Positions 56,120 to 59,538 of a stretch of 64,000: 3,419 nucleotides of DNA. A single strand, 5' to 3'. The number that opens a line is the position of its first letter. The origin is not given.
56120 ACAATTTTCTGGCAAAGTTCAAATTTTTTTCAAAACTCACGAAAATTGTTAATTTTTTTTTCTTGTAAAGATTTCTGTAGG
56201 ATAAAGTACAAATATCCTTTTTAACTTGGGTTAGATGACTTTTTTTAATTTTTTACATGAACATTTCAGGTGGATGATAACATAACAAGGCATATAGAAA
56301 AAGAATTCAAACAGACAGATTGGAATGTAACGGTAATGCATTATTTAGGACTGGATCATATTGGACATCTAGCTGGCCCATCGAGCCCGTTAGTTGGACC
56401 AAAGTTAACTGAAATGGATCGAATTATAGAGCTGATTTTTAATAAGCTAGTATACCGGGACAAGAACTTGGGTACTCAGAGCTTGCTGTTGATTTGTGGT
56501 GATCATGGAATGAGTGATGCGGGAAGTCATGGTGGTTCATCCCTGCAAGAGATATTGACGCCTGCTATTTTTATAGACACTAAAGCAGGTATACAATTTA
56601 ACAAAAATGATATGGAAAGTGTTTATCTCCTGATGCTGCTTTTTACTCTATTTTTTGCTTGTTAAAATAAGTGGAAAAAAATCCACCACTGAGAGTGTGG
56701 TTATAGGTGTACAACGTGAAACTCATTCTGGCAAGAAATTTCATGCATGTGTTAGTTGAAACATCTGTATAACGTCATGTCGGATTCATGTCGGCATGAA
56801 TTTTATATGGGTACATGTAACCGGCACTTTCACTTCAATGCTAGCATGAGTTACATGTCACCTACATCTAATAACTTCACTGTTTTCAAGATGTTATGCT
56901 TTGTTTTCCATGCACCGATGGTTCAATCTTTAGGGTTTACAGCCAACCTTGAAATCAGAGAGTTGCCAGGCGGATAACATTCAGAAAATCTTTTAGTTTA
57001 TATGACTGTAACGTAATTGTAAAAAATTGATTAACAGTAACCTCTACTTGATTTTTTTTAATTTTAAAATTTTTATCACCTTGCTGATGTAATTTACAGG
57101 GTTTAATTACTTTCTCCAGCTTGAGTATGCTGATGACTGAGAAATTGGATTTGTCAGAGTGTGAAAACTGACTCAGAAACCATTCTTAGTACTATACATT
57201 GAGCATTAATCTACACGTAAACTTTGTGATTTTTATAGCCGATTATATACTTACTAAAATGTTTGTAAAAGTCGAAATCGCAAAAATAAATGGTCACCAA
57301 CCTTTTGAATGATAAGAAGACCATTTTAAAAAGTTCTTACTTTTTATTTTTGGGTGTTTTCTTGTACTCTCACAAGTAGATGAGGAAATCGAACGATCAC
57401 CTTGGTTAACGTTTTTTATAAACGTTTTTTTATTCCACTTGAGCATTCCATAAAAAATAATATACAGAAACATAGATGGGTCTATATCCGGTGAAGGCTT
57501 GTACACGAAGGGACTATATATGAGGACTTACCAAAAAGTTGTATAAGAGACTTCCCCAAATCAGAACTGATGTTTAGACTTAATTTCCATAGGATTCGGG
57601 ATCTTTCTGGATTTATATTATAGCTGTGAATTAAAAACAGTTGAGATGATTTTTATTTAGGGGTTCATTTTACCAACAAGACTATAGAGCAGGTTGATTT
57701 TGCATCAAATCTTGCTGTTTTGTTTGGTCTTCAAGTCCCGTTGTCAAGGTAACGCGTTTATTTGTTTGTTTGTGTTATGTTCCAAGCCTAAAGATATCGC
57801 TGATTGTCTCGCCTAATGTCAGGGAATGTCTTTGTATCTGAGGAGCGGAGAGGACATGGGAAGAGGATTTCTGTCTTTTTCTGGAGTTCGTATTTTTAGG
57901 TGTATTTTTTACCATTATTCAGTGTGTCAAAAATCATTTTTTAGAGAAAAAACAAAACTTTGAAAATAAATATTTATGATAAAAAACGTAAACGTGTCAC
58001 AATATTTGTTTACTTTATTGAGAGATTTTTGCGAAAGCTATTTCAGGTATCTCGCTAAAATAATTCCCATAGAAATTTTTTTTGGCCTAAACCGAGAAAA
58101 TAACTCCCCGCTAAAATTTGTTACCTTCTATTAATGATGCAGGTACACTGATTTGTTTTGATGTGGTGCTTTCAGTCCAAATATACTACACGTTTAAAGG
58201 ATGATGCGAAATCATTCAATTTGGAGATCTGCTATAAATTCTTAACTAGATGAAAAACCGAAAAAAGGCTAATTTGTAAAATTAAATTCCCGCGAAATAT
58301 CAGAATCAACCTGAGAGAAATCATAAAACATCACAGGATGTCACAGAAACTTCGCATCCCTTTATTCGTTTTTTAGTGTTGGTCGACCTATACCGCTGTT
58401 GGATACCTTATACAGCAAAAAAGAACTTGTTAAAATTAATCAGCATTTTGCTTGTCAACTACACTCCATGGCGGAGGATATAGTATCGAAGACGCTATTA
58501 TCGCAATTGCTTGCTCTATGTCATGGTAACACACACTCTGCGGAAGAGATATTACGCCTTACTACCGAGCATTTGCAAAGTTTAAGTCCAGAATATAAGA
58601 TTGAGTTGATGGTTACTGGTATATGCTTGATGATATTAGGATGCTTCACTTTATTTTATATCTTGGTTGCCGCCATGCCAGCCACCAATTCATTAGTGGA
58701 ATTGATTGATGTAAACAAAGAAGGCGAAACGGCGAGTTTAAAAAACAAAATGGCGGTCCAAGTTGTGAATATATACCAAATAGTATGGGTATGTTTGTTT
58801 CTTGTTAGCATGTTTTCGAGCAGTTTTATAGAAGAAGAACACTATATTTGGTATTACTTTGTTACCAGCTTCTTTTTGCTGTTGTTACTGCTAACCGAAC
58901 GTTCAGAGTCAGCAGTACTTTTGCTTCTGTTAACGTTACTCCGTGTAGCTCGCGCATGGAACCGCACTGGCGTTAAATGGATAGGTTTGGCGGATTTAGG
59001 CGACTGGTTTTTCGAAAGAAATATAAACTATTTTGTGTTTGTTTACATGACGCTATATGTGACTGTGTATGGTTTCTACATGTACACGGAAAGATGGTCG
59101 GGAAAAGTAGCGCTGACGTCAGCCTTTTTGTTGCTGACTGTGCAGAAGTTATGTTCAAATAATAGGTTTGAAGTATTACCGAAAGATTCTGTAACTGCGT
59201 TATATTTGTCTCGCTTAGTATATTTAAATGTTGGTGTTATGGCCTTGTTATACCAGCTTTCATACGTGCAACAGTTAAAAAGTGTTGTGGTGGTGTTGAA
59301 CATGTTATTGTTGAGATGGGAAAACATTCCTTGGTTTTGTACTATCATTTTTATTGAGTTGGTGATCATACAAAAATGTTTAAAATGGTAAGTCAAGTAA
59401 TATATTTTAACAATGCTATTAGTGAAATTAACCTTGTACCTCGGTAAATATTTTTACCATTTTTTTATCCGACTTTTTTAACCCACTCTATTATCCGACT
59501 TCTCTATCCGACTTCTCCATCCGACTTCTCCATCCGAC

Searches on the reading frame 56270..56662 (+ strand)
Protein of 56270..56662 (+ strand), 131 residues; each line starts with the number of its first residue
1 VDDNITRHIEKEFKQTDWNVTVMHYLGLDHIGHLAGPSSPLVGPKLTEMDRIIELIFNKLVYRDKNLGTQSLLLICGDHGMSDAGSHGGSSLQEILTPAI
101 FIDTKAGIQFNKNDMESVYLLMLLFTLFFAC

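Call 90: search_protein_families(library=pfam, proteins=[window:56270-56662:+], max_evalue=0.001)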
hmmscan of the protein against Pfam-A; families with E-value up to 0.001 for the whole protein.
window:56270-56662:+ (131 aa): 1 family
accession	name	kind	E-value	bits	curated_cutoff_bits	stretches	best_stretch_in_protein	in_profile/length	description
PF01663.27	Phosphodiest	-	4.3e-10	40.2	23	1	5-99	144-239/342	Type I phosphodiesterase / nucleotide pyrophosphatase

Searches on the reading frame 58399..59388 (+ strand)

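Call 90: search_protein_families(library=pfam, proteins=[window:58399-59388:+], max_evalue=0.001)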
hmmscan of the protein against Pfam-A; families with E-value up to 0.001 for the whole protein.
window:58399-59388:+ (330 aa): 1 family
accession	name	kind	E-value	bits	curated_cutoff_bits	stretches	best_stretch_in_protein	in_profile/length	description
PF19316.4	PIGO_PIGG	-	6.5e-13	48.9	27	1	116-244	29-163/423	GPI ethanolamine phosphate transferase membrane region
